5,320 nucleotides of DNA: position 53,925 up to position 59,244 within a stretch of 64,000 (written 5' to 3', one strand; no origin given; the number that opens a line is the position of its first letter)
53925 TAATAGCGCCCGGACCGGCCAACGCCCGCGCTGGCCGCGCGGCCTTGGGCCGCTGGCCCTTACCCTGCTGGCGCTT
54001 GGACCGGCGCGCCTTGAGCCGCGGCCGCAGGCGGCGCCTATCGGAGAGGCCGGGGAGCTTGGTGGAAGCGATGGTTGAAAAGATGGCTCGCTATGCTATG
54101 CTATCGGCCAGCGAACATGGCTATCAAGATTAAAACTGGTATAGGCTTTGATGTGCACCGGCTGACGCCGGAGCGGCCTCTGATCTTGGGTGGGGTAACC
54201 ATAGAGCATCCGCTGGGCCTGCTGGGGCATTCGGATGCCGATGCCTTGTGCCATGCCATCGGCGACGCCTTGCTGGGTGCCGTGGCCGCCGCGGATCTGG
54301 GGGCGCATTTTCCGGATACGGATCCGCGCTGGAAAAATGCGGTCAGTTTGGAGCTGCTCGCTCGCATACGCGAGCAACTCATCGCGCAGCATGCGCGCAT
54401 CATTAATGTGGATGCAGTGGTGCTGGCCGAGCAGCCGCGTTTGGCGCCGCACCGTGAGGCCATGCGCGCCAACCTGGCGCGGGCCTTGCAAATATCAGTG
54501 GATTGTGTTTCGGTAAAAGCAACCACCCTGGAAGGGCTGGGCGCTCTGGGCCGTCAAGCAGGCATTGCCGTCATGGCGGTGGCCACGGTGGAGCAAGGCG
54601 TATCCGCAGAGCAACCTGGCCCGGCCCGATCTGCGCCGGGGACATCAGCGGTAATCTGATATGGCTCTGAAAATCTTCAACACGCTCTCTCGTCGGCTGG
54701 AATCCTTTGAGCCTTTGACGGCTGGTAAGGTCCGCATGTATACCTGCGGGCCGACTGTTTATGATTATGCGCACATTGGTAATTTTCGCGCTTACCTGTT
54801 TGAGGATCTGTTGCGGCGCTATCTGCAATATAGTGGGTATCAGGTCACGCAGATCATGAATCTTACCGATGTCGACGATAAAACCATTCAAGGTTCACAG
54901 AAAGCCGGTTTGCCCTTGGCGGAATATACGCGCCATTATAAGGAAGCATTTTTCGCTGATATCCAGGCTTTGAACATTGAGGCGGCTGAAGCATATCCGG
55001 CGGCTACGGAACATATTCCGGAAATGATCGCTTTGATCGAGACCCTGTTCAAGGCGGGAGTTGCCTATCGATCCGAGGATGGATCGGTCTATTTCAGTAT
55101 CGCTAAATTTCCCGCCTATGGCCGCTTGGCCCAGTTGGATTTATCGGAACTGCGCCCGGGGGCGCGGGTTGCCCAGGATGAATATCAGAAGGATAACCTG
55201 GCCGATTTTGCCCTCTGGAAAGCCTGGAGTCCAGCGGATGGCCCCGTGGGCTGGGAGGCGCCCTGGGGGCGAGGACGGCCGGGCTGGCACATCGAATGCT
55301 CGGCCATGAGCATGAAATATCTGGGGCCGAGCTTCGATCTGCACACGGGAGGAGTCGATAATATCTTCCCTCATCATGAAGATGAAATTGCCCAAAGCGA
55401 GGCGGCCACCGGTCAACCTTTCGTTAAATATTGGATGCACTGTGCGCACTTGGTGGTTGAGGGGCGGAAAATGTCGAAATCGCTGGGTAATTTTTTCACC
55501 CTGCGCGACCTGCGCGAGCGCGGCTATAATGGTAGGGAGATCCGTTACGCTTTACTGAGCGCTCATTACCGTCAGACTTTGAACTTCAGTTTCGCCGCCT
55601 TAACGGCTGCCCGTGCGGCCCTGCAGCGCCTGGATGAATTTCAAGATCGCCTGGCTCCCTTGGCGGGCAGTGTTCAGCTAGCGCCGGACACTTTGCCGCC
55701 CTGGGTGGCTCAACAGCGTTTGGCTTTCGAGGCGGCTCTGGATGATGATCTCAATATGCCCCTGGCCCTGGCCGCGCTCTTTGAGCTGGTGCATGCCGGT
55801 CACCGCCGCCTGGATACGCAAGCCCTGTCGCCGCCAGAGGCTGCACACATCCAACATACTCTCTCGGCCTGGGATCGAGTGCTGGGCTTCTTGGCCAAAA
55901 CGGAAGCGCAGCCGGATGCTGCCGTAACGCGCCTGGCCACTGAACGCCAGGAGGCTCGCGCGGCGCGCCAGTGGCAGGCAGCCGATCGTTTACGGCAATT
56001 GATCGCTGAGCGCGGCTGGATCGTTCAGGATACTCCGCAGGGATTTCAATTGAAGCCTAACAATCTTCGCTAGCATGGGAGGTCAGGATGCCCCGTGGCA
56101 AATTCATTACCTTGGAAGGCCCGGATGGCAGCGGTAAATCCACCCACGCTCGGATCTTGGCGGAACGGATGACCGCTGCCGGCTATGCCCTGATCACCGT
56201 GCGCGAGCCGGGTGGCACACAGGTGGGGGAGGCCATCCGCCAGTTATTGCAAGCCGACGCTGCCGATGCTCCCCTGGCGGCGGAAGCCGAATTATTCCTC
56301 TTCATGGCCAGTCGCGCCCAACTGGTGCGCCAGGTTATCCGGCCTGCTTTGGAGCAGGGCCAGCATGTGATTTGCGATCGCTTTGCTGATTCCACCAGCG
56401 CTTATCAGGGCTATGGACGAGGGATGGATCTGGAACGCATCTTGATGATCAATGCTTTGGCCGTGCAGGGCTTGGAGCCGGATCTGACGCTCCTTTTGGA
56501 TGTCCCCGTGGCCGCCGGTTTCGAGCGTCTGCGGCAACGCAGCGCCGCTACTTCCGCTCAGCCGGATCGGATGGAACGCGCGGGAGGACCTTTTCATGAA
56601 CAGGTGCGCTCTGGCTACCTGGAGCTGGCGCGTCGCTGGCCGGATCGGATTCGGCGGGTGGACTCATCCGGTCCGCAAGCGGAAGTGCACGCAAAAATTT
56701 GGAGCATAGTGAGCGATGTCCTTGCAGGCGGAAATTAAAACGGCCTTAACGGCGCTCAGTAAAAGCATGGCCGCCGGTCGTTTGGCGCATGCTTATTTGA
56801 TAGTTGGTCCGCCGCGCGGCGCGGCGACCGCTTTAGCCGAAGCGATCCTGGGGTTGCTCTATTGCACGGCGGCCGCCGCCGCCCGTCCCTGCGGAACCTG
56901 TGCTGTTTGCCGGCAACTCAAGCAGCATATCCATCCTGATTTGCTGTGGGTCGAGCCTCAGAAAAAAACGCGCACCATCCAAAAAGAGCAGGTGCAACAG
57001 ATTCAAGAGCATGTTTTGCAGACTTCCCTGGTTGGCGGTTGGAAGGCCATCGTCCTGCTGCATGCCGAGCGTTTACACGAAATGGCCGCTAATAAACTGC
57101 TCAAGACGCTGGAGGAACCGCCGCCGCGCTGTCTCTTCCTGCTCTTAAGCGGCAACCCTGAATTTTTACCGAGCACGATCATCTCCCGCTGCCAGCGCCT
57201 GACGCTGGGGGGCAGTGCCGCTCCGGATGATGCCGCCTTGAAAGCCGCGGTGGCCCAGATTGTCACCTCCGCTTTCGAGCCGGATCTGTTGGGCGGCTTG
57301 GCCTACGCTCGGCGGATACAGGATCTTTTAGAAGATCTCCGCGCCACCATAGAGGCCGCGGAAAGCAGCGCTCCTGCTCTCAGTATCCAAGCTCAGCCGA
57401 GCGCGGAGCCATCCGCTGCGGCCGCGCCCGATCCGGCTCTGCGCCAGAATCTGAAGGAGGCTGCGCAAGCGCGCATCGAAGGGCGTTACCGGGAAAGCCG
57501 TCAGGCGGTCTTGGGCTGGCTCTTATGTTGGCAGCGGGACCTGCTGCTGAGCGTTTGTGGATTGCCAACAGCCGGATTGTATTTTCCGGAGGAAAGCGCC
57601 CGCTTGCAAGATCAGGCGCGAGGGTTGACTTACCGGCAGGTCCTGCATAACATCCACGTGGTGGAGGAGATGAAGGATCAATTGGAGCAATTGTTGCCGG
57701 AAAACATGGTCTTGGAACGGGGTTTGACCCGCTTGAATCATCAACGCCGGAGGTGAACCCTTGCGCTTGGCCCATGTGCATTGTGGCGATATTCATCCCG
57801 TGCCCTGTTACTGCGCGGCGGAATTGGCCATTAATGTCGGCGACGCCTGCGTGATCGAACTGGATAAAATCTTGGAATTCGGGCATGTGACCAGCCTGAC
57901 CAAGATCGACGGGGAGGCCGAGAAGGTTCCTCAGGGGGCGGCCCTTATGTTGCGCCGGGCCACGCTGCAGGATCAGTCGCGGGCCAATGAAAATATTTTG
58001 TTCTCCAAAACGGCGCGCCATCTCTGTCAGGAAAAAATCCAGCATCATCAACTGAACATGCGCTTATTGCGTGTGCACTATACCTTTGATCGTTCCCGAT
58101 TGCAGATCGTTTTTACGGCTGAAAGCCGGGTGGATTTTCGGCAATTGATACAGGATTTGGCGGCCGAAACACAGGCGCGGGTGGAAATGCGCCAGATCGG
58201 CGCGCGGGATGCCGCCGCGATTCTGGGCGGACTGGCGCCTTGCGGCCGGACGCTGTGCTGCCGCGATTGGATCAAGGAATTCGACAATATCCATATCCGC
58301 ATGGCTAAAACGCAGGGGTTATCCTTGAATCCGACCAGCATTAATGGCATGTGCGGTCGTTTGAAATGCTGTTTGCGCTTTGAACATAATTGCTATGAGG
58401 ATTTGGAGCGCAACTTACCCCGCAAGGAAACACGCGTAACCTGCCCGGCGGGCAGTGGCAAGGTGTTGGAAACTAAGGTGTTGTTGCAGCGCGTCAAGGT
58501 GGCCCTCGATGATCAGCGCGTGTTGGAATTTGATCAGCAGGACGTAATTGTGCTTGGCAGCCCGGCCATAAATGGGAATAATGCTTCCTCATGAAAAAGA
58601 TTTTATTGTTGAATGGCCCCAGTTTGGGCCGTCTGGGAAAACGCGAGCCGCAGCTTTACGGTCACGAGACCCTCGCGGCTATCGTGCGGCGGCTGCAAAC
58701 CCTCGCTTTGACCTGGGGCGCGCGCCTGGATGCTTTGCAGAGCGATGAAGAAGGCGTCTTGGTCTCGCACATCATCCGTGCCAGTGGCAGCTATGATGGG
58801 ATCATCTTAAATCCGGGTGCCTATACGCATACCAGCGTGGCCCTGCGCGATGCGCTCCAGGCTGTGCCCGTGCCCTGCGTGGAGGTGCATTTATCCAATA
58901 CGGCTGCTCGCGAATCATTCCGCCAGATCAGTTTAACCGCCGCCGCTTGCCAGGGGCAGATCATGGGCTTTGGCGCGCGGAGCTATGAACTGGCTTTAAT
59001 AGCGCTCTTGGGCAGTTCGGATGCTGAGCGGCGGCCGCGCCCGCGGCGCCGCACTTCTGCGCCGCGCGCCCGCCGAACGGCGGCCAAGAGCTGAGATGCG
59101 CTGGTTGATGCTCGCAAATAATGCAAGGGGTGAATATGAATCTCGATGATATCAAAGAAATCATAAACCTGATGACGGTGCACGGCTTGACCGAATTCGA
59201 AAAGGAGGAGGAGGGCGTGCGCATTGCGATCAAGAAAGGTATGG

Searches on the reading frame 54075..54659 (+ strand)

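Call 64: search_protein_families(library=pfam, proteins=[window:54075-54659:+], max_evalue=0.00001)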
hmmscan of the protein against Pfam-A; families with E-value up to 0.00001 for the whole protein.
window:54075-54659:+ (194 aa): 1 family
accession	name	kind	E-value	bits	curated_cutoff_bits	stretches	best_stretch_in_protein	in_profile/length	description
PF02542.21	YgbB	-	4.1e-61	206.3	26.7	1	19-172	1-154/155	YgbB family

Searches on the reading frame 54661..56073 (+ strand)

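Call 64: search_protein_families(library=pfam, proteins=[window:54661-56073:+], max_evalue=0.00001)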
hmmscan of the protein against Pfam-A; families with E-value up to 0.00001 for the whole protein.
window:54661-56073:+ (470 aa): 3 families
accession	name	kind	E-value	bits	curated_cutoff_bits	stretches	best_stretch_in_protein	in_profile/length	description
PF01406.26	tRNA-synt_1e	-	1.4e-111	373.1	27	1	16-317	2-299/301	tRNA synthetases class I (C) catalytic domain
PF09190.17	DALR_2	-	1.5e-10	41.9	22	1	355-411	1-56/57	DALR domain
PF09334.17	tRNA-synt_1g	-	1.7e-09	37.4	20.1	0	35-140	12-118/391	tRNA synthetases class I (M)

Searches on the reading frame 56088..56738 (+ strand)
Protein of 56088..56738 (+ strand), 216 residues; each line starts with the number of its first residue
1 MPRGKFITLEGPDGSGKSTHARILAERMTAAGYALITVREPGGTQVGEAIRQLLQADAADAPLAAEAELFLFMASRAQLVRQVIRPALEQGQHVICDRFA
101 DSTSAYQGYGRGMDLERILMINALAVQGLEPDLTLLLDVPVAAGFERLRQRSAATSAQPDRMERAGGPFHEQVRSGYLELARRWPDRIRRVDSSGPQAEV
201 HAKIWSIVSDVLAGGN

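Call 64: search_protein_families(library=pfam, proteins=[window:56088-56738:+], max_evalue=0.00001)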
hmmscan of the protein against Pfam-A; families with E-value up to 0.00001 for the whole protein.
window:56088-56738:+ (216 aa): 2 families
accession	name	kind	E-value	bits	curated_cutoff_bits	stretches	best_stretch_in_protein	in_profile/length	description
PF02223.23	Thymidylate_kin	-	7.7e-47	159.8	27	1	9-204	1-185/185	Thymidylate kinase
PF13521.12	AAA_28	-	3.4e-06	27.8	27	1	7-113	2-96/164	AAA domain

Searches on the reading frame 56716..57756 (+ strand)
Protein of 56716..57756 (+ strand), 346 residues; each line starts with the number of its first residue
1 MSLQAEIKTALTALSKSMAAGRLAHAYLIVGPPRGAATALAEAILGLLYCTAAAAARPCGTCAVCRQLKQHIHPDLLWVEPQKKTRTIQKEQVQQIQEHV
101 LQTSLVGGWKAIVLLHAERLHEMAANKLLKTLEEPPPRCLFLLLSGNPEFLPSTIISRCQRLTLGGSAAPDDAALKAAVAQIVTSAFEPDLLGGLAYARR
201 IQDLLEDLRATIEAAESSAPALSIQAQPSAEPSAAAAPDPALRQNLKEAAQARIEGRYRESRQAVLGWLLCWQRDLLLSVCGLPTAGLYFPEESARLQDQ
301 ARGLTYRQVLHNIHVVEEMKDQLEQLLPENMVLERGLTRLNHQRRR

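Call 64: search_protein_families(library=pfam, proteins=[window:56716-57756:+], max_evalue=0.00001)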
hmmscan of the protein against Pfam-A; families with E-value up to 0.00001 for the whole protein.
window:56716-57756:+ (346 aa): 1 family
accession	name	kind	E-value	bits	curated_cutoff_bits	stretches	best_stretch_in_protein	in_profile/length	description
PF13177.12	DNA_pol3_delta2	-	1.4e-42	145.9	27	1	9-164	4-157/161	DNA polymerase III, delta subunit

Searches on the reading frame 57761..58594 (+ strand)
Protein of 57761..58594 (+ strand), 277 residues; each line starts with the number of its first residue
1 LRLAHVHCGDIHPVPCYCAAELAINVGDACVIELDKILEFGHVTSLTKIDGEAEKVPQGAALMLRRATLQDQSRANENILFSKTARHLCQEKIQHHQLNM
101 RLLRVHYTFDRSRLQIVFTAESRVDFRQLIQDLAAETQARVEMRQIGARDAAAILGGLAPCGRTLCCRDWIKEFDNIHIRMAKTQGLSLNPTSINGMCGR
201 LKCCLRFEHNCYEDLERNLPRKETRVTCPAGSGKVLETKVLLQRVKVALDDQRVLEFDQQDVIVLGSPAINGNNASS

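Call 64: search_protein_families(library=pfam, proteins=[window:57761-58594:+], max_evalue=0.00001)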
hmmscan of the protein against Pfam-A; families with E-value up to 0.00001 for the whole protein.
window:57761-58594:+ (277 aa): 1 family
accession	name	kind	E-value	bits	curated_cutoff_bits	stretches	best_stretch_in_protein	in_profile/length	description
PF04468.17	PSP1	-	2.9e-26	92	27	1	64-146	4-86/86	PSP1 C-terminal conserved region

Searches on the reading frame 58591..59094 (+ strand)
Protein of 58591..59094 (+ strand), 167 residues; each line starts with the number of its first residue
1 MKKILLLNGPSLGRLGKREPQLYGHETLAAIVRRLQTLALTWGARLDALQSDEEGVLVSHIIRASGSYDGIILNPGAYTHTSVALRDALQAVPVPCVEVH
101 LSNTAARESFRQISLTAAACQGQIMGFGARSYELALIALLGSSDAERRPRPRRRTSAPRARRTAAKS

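Call 64: search_protein_families(library=pfam, proteins=[window:58591-59094:+], max_evalue=0.00001)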
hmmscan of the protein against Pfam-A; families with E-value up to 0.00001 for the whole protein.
window:58591-59094:+ (167 aa): 1 family
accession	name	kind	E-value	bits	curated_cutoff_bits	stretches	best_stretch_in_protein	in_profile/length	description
PF01220.24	DHquinase_II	-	3.7e-52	176.1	23.3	1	3-139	1-137/138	Dehydroquinase class II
